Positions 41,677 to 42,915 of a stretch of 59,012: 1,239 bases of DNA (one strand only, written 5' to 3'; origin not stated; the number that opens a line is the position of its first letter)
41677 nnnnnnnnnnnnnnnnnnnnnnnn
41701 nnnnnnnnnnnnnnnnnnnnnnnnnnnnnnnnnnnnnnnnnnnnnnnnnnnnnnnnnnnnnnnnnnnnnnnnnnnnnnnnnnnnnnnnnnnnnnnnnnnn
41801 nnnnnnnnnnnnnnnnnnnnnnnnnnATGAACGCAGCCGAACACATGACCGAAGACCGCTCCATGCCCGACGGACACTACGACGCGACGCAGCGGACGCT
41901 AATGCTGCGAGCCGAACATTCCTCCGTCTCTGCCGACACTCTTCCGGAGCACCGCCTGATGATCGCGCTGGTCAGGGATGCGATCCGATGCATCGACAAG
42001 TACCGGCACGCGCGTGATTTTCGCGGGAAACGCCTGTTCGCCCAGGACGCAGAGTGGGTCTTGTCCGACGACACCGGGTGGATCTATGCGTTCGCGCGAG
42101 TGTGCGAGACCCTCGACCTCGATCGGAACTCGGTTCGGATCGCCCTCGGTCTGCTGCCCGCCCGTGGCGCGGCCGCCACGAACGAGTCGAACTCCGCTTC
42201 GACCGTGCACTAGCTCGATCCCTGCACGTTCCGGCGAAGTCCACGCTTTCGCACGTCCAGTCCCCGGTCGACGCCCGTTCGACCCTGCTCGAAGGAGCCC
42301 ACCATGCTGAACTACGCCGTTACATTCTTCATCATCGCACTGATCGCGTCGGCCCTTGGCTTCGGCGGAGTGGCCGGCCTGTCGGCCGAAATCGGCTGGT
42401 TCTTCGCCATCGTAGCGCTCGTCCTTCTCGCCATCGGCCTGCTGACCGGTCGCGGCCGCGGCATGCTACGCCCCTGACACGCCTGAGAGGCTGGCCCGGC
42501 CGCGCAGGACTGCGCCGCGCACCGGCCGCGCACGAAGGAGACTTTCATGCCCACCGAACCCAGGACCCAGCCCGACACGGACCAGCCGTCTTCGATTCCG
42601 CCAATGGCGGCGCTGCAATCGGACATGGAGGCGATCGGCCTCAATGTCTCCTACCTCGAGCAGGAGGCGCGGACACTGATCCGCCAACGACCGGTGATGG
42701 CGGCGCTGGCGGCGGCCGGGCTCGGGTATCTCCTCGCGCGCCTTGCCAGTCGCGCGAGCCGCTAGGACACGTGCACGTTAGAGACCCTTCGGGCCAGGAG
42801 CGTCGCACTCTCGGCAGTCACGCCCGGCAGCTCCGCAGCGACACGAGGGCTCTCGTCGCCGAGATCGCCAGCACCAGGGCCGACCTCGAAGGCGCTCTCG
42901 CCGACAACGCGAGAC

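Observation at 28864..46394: A 34-nt promoter-proximal motif, present six times, links tiny membrane and general-stress-type genes into a candidate undescribed regulon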

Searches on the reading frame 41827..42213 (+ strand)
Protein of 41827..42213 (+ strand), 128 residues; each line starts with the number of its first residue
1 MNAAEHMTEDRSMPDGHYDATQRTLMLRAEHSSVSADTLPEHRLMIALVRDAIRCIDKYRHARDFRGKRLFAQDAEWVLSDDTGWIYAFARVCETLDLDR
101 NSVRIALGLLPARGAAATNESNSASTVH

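Call 22: search_protein_families(library=pfam, proteins=[window:41827-42213:+], max_evalue=1)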
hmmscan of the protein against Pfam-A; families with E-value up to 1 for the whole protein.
window:41827-42213:+ (128 aa): 1 family
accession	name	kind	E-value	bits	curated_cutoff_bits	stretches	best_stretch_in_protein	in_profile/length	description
PF15774.10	DUF4702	-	0.16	11.3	27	1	35-76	285-326/395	Domain of unknown function (DUF4702)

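Call 23: find_homologous_proteins(query=window:41827-42213:+, max_evalue=0.001)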
Query window:41827-42213:+ (128 aa): 17 proteins with E <= 0.001 among 31 candidates.
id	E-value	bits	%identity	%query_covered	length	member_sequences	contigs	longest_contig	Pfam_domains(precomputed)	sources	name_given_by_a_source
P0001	3.3e-79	280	100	100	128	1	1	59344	-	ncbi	ncbi:MAG: hypothetical protein ABR587_02295 [Candidatus Binatia bacterium]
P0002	1.1e-50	188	67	98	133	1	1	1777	-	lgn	-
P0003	3.7e-49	183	67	98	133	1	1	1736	-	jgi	jgi:hypothetical protein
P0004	7.8e-47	176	62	98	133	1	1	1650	-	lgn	-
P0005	4.4e-46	174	67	95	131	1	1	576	-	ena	-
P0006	2.4e-44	168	80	74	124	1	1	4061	-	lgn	-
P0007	2.1e-42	162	60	100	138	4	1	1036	-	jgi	jgi:hypothetical protein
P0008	1.1e-41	159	64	89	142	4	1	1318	-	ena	-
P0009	1.8e-40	155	58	97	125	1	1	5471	-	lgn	-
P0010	1.9e-40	155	70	81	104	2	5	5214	-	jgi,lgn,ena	-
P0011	3.5e-38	148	58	97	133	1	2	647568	-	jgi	jgi:hypothetical protein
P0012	1.2e-34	137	61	88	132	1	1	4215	-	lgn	-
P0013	1.9e-34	136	80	65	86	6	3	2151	-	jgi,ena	-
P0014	8.0e-34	134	58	84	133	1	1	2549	-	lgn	-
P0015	8.4e-32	127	63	76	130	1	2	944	-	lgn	-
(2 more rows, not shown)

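Call 34: find_encoding_contigs(protein=P0011, flank=10000, max_places=3)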
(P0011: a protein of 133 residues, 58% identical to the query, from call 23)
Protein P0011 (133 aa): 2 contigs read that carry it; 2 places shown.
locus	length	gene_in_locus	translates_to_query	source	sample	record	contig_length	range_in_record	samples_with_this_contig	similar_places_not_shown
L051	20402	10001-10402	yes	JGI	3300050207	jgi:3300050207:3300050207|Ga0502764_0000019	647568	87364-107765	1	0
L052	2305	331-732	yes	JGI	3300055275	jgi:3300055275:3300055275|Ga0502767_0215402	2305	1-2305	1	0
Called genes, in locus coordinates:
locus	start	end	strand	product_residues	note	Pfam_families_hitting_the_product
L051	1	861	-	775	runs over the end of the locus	PF17876:CSD2 (weak), PF00773:RNB, PF00575:S1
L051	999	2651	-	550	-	PF01642:MM_CoA_mutase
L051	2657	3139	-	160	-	PF25917:BSH_RND (faint), PF25919:BSH_CusB (faint), PF25973:BSH_CzcB (faint), PF00364:Biotin_lipoyl, PF25984:BSH_YknX (faint), PF25997:BSH_YhbJ (faint)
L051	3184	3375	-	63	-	-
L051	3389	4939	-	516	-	PF01039:Carboxyl_trans, PF03255:ACCA (weak)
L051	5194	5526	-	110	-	PF01381:HTH_3 (weak)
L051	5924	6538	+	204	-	PF02798:GST_N (weak), PF13417:GST_N_3, PF13409:GST_N_2, PF00043:GST_C (faint), PF13410:GST_C_2 (weak)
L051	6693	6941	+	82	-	PF22513:FitA-like_RHH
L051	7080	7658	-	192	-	PF05685:Uma2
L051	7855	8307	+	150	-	-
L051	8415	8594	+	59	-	-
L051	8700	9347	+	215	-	PF00072:Response_reg, PF00196:GerE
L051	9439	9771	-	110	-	PF00196:GerE, PF04545:Sigma70_r4, PF08281:Sigma70_r4_2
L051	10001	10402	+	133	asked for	-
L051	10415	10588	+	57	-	PF07043:DUF1328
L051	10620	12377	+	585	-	PF06472:ABC_membrane_2, PF00664:ABC_membrane (weak), PF05992:SbmA_BacA, PF00005:ABC_tran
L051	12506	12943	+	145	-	PF07332:Phage_holin_3_6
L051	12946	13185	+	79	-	-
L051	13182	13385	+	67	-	-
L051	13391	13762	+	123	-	-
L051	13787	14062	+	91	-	PF12732:YtxH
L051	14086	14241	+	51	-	PF11752:DUF3309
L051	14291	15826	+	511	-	PF01594:AI-2E_transport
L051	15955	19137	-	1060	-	PF11999:Ice_binding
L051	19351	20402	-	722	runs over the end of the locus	PF11999:Ice_binding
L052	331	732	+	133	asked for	-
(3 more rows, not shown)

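Call 37: predict_structure(alignment_id=A1)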
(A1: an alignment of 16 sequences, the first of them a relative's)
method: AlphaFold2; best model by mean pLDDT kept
length: 128 residues; sequences in the alignment: 16
mean_pLDDT: 62.5   pTM: 0.42
mean pLDDT of the five models: 62.5, 58.5, 58.5, 55.4, 52.6
residues with pLDDT >= 90: 0; 70-90: 48; 50-70: 37; < 50: 43
segments of 3 or more residues with pLDDT < 50: 1-15, 17-32, 119-128
pLDDT, mean of each block of 10 residues (from residue 1): 43 46 46 62 79 73 69 69 69 82 75 52 44
secondary structure, 60 per line:
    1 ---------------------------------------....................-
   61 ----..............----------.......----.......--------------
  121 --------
elements in order: H40-59 H65-78 H89-95 H100-106

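Call 40: fold_search(model_id=the predicted structure, library=pdb)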
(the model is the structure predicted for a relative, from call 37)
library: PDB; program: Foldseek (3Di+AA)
matches with E <= 10: 45; with E <= 0.001: 0
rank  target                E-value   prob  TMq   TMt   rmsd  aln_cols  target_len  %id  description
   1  8scb_R                2.1e+00  0.08  0.20  0.16  16.3       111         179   15  Terminating ribosome with SRI-41315 (released 2023-12-27)
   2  7sii_A                2.7e+00  0.08  0.24  0.14  10.4       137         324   16  Human STING bound to both cGAMP and 1-[(2-chloro-6-fluorophenyl)methyl]-3,3-dimethyl-2-oxo-N-[(2,4,6-trifluorophenyl)m (released 2022-02-02)
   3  7arc_V                2.7e+00  0.07  0.21  0.20  16.2       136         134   12  Cryo-EM structure of Polytomella Complex-I (peripheral arm) (released 2021-12-08)
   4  9h4n_L2               2.8e+00  0.07  0.20  0.17  15.5       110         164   14  RPL13 (eL13)-mutant 80S ribosome from mouse (released 2025-11-05)
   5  6q9d_V2               2.8e+00  0.07  0.19  0.13  10.1        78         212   19  CI Peripheral Arm focused refinement from Ovine respiratory SC I+III2 (released 2019-08-21)
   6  3txs_A                3.2e+00  0.08  0.21  0.26  17.8       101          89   12  Crystal Structure of phage 44RR small terminase gp16 (released 2011-12-28)
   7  7l7b_F                3.2e+00  0.08  0.17  0.10  12.8        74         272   15  Clostridioides difficile RNAP with fidaxomicin (released 2022-02-02)
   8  4v8p_EO               3.2e+00  0.07  0.20  0.18  12.9       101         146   18  T.thermophila 60S ribosomal subunit in complex with initiation factor 6. (released 2014-07-09)
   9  8y0x_LR               3.2e+00  0.07  0.20  0.16  15.5       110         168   14  Dormant ribosome with SERBP1 (released 2024-02-07)
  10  4v8p_BO               3.2e+00  0.07  0.20  0.15  12.9       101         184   18  T.thermophila 60S ribosomal subunit in complex with initiation factor 6. (released 2014-07-09)
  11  3kxa_A                3.2e+00  0.04  0.16  0.16  17.9       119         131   14  Crystal Structure of NGO0477 from Neisseria gonorrhoeae (released 2010-01-19)
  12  7oyd_R                3.4e+00  0.06  0.20  0.16  17.3       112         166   14  Cryo-EM structure of a rabbit 80S ribosome with zebrafish Dap1b (released 2022-07-20)
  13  8iuf_A5               3.6e+00  0.08  0.21  0.18  10.2        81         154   14  Cryo-EM structure of Euglena gracilis super-complex I+III2+IV, composite (released 2024-02-28)
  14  3txs_B                3.8e+00  0.07  0.21  0.26  17.8       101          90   12  Crystal Structure of phage 44RR small terminase gp16 (released 2011-12-28)
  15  3txs_C                3.8e+00  0.07  0.21  0.26  19.0       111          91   14  Crystal Structure of phage 44RR small terminase gp16 (released 2011-12-28)
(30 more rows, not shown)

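Call 45: search_solved_structures(query=A1, max_evalue=10)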
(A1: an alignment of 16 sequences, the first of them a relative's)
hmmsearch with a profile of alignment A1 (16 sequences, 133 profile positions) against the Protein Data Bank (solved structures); distinct sequences matched with E-value up to 10: 0.
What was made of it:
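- Tried and rejected: A profile search of PDB sequences (call 45).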

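Call 50: find_homologous_proteins(query=A1, max_evalue=0.001)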
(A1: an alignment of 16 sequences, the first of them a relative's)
Query A1 (16 sequences) (128 aa, profile of the alignment): 99 proteins with E <= 0.001 among 8000 candidates.
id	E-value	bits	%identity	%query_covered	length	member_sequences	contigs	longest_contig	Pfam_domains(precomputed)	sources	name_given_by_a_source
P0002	3.6e-65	235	67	98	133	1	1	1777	-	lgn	-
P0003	2.8e-63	229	67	98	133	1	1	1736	-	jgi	jgi:hypothetical protein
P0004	1.8e-61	223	62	98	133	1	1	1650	-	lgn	-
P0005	4.3e-61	222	67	95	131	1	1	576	-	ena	-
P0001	9.4e-60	218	100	100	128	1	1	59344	-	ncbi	ncbi:MAG: hypothetical protein ABR587_02295 [Candidatus Binatia bacterium]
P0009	3.1e-59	216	58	97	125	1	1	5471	-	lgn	-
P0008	4.5e-58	212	64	89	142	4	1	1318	-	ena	-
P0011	7.5e-58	212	58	97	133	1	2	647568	-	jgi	jgi:hypothetical protein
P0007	2.0e-56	207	60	100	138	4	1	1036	-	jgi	jgi:hypothetical protein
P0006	3.3e-56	206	80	74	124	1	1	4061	-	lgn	-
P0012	6.1e-54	199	61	88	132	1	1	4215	-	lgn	-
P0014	9.2e-54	199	58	84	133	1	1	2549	-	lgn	-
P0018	5.6e-52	193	61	84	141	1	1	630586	-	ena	-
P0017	8.9e-52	192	56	85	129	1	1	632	-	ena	-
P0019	1.9e-51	191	54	99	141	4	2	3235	-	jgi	jgi:hypothetical protein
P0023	1.9e-46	175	54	82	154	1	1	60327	-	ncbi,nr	ncbi:MAG: hypothetical protein HY899_05200 [Deltaproteobacteria bacterium]|nr:hypothetical protein [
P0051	1.8e-18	84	49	52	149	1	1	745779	-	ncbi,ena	-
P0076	1.0e-12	66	40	53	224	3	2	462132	-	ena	-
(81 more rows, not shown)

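Call 53: search_protein_families(library=pfam, alignment_id=A2, max_evalue=0.1)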
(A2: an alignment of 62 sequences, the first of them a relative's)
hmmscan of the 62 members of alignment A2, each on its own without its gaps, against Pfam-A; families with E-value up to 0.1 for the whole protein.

A. member 1, P0001 (128 aa): 0 families

B. families by the number of members that match (of 62 scanned): 10 families
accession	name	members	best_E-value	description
PF19460.4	DUF5997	2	0.021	Family of unknown function (DUF5997)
PF18436.6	HECW1_helix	2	0.065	Helical box domain of E3 ubiquitin-protein ligase HECW1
PF04972.22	BON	1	5.8e-09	BON domain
PF00403.32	HMA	1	0.0024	Heavy-metal-associated domain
PF02093.21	Gag_p30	1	0.0052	Gag P30 core shell protein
PF20212.3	DUF6572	1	0.016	Family of unknown function (DUF6572)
PF21171.3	PDE12-like_N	1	0.027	2',5'-phosphodiesterase 12-like, N-terminal domain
PF20452.3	Calmod_bind_C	1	0.036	Calmodulin binding protein C-terminal domain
PF20901.3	Sf6_terminase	1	0.072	Bacteriophage Sf6, terminase small subunit-like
PF07848.18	PaaX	1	0.094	PaaX-like protein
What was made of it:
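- Tried and rejected: Pfam on single sequences and on 62 family members (calls 22, 53).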

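Call 54: find_encoding_contigs(protein=P0051, flank=10000, max_places=2)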
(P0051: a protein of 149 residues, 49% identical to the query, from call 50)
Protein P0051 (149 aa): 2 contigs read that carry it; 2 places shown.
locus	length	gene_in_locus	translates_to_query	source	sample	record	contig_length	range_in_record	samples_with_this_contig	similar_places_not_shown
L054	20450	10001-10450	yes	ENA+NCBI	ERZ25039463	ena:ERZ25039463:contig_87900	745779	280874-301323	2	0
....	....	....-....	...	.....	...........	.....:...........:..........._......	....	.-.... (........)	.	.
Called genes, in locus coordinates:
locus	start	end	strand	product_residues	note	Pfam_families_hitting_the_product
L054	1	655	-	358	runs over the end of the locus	PF04909:Amidohydro_2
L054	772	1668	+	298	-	PF01259:SAICAR_synt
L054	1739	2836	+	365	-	PF17760:UvrA_inter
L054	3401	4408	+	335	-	-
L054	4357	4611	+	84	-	-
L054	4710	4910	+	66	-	PF00266:Aminotran_5 (weak)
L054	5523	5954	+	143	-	PF00266:Aminotran_5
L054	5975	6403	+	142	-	PF01592:NifU_N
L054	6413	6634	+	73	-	PF01521:Fe-S_biosyn (weak)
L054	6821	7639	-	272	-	-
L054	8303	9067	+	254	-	PF00012:HSP70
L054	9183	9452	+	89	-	PF04384:Fe-S_assembly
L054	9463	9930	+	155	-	PF02082:Rrf2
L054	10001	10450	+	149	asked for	-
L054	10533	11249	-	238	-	PF02146:SIR2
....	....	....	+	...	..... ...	-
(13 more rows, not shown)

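Call 55: find_encoding_contigs(protein=P0076, flank=10000, max_places=2)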
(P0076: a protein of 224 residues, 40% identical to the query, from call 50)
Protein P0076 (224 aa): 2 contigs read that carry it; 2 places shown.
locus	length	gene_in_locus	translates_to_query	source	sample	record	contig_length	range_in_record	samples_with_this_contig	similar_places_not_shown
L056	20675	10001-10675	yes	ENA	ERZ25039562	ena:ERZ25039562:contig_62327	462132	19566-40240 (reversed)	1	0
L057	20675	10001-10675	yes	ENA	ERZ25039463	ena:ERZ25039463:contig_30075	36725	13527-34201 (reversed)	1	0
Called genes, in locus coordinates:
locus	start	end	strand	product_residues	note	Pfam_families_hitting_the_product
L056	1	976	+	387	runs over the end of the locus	PF00144:Beta-lactamase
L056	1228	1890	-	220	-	PF06736:TMEM175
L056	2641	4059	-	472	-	PF01425:Amidase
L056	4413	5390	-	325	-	PF01244:Peptidase_M19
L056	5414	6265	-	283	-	PF01522:Polysacc_deac_1, PF10096:DUF2334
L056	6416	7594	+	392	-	PF00890:FAD_binding_2 (faint), PF01266:DAO, PF07992:Pyr_redox_2 (faint)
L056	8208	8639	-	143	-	PF02739:5_3_exonuc_N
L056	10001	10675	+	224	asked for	-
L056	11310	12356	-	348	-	-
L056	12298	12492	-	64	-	-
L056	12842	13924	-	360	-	PF00296:Bac_luciferase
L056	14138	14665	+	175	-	-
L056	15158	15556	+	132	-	-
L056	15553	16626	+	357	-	PF07044:DUF1329, PF17131:TP_0789-like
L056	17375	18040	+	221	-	PF00296:Bac_luciferase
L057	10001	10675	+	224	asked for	-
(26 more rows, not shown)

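Call 57: predict_structure(alignment_id=A2)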
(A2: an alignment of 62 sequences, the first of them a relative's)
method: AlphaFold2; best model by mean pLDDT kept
length: 128 residues; sequences in the alignment: 62
mean_pLDDT: 76.3   pTM: 0.58
mean pLDDT of the five models: 76.3, 76.0, 75.9, 75.0, 74.6
residues with pLDDT >= 90: 71; 70-90: 4; 50-70: 23; < 50: 30
segments of 3 or more residues with pLDDT < 50: 1-3, 8-19, 118-128
pLDDT, mean of each block of 10 residues (from residue 1): 49 47 51 66 95 96 97 97 96 96 95 59 42
secondary structure, 60 per line:
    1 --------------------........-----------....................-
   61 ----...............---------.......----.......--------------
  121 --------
elements in order: H21-28 H40-59 H65-79 H89-95 H100-106
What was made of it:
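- Tried and rejected: The second is confident over residues 40-110 (calls 37, 57).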

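Call 59: fold_search(model_id=the predicted structure, library=pdb)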
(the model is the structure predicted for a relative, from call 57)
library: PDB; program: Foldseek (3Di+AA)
matches with E <= 10: 64; with E <= 0.001: 0
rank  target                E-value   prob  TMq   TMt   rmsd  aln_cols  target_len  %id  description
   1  7sii_A                5.6e-01  0.21  0.25  0.12  14.1       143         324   17  Human STING bound to both cGAMP and 1-[(2-chloro-6-fluorophenyl)methyl]-3,3-dimethyl-2-oxo-N-[(2,4,6-trifluorophenyl)m (released 2022-02-02)
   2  9n7f_A                1.0e+00  0.14  0.25  0.12  12.6       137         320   18  HsSTING with cGAMP/C53/DCA (released 2026-02-18)
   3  7arc_V                1.3e+00  0.10  0.21  0.21  15.7       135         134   13  Cryo-EM structure of Polytomella Complex-I (peripheral arm) (released 2021-12-08)
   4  8etg_i                1.5e+00  0.05  0.12  0.17  15.2       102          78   20  Fkbp39 associated 60S nascent ribosome State 3 (released 2022-11-30)
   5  3j7o_i                1.6e+00  0.10  0.15  0.17  14.9        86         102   21  Structure of the mammalian 60S ribosomal subunit (released 2014-09-03)
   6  7zhg_D                2.1e+00  0.15  0.27  0.21  16.2       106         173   12  High-resolution cryo-EM structure of Pyrococcus abyssi 30S ribosomal subunit bound to mRNA and initiator tRNA anticodo (released 2022-06-29)
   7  8flm_A                2.1e+00  0.12  0.28  0.13  12.8       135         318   16  Cryo-EM structure of STING oligomer bound to cGAMP, NVS-STG2 and C53 (released 2023-11-01)
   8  3txs_B                2.2e+00  0.16  0.26  0.34  15.7       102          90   14  Crystal Structure of phage 44RR small terminase gp16 (released 2011-12-28)
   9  9fny_AE               2.7e+00  0.16  0.30  0.23  15.5       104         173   12  PF30S-PF30S dimer mediated by aRDF from P. furiosus (Structure I) (released 2025-01-15)
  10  6tmf_E                2.7e+00  0.16  0.29  0.22  14.7       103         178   14  Structure of an archaeal ABCE1-bound ribosomal post-splitting complex (released 2020-02-12)
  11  6o8z_o                2.7e+00  0.15  0.26  0.35  10.0        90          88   17  Cryo-EM image reconstruction of the 70S Ribosome Enterococcus faecalis Class04 (released 2020-09-16)
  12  3txs_A                2.7e+00  0.14  0.26  0.35  15.6       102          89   14  Crystal Structure of phage 44RR small terminase gp16 (released 2011-12-28)
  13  1ory_A                2.8e+00  0.08  0.25  0.26  11.2       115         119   14  FLAGELLAR EXPORT CHAPERONE IN COMPLEX WITH ITS COGNATE BINDING PARTNER (released 2003-09-16)
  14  9oox_A                3.0e+00  0.13  0.24  0.31  17.4       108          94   13  Cryo-EM Structure of the Escherichia phage HK446 Rip1 in complex with the Enterobacteria phage T6 small terminase (released 2026-02-04)
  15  9ct4_A                4.0e+00  0.06  0.23  0.12  10.7       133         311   16  HsSTING with diABZI and C53, curved conformation (released 2025-04-23)
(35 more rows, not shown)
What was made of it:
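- Tried and rejected: Two Foldseek searches of the PDB, with nothing below E = 0.5 (calls 40, 59).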

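Call 70: find_encoding_contigs(protein=P0018, flank=10000, max_places=1)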
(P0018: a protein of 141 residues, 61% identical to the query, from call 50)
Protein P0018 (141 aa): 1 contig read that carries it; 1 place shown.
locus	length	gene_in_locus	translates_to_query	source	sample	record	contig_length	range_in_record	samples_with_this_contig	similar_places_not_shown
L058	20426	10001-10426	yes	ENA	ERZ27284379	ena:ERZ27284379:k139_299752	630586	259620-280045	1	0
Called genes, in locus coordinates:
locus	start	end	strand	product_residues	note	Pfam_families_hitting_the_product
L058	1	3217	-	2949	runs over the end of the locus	PF10091:Glycoamylase, PF06165:GH94_b-supersand, PF17167:Glyco_hydro_94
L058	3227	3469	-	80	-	PF13441:Gly-zipper_YMGG, PF05433:Rick_17kDa_Anti (weak)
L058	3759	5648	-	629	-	PF20245:DUF6600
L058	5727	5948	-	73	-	-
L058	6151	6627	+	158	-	-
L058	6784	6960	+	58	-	-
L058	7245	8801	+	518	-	PF13596:PAS_10, PF08448:PAS_4, PF00512:HisKA (weak), PF02518:HATPase_c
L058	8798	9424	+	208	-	PF00072:Response_reg, PF08281:Sigma70_r4_2 (weak), PF00196:GerE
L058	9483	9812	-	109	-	PF00196:GerE, PF04545:Sigma70_r4 (weak), PF08281:Sigma70_r4_2, PF13384:HTH_23 (weak), PF13936:HTH_38 (weak)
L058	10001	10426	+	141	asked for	-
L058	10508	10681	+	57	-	PF07043:DUF1328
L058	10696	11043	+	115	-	-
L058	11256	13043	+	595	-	PF06472:ABC_membrane_2, PF00664:ABC_membrane (weak), PF05992:SbmA_BacA, PF00005:ABC_tran, PF02463:SMC_N (faint), PF20703:nSTAND1 (weak)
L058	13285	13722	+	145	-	PF07332:Phage_holin_3_6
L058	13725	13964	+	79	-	-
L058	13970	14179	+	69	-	-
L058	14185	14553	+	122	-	-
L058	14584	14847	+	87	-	PF12732:YtxH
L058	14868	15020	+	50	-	PF11752:DUF3309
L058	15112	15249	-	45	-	-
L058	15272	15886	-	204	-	PF00081:Sod_Fe_N, PF02777:Sod_Fe_C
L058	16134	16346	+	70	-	PF05532:CsbD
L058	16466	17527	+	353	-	PF04972:BON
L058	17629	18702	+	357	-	PF11999:Ice_binding, PF00404:Dockerin_1 (weak)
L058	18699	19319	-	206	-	-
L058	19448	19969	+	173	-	PF09990:DUF2231 (weak)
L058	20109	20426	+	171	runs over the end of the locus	PF00160:Pro_isomerase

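Call 71: find_encoding_contigs(protein=P0023, flank=10000, max_places=1)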
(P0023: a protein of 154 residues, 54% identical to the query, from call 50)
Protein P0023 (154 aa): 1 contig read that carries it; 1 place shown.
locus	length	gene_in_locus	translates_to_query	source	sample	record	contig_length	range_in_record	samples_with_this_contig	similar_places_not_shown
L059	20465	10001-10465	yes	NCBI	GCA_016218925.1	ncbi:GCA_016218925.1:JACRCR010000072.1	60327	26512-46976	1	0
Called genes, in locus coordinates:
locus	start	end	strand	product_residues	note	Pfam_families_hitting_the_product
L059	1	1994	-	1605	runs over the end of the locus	-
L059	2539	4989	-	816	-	PF00488:MutS_V, PF20297:MSSS, PF01713:Smr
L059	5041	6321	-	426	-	-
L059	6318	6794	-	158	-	PF10006:DUF2249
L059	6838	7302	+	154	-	PF01814:Hemerythrin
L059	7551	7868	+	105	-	PF00196:GerE, PF04545:Sigma70_r4 (weak), PF08281:Sigma70_r4_2 (weak), PF13384:HTH_23 (faint), PF13936:HTH_38 (weak)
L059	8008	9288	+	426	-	PF00989:PAS (weak), PF08448:PAS_4, PF12860:PAS_7 (faint), PF13188:PAS_8 (weak), PF00512:HisKA (weak), PF02518:HATPase_c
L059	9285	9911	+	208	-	PF00072:Response_reg, PF08281:Sigma70_r4_2, PF00196:GerE, PF04545:Sigma70_r4 (weak)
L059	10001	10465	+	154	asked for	-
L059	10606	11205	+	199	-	PF06094:GGACT, PF13772:AIG2_2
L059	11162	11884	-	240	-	PF01983:CofC, PF12804:NTP_transf_3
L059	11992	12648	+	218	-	PF03602:Cons_hypoth95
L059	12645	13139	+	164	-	PF01467:CTP_transf_like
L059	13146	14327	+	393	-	PF00155:Aminotran_1_2, PF01053:Cys_Met_Meta_PP (weak)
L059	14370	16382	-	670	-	PF00578:AhpC-TSA (weak), PF08534:Redoxin (weak), PF13905:Thioredoxin_8 (faint), PF00578:AhpC-TSA, PF08534:Redoxin, PF13435:Cytochrome_C554, PF14522:Cytochrome_C7 (faint), PF13435:Cytochrome_C554, +1 more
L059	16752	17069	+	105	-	PF06296:RelE (weak)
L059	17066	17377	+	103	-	PF15731:MqsA_antitoxin (weak), PF01381:HTH_3 (weak)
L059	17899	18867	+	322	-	PF07603:Lcl_C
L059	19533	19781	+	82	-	-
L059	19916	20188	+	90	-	PF02604:PhdYeFM_antitox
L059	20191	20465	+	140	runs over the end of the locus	PF01850:PIN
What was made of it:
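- Independent gene calls (NCBI, JGI, ENA) start exactly 64 nt after motif position 1 (calls 23, 34, 70, 71).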

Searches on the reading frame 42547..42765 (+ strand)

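Call 8: search_protein_families(library=pfam, proteins=[window:42547-42765:+], max_evalue=0.01)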
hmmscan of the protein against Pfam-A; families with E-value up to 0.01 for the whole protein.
window:42547-42765:+ (72 aa): 0 families

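Call 22: search_protein_families(library=pfam, proteins=[window:42547-42765:+], max_evalue=1)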
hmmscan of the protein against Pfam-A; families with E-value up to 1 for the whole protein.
window:42547-42765:+ (72 aa): 1 family
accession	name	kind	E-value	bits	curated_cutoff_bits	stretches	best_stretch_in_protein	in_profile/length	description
PF07746.16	LigA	-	0.14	12.8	25.3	1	33-68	26-61/87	Aromatic-ring-opening dioxygenase LigAB, LigA subunit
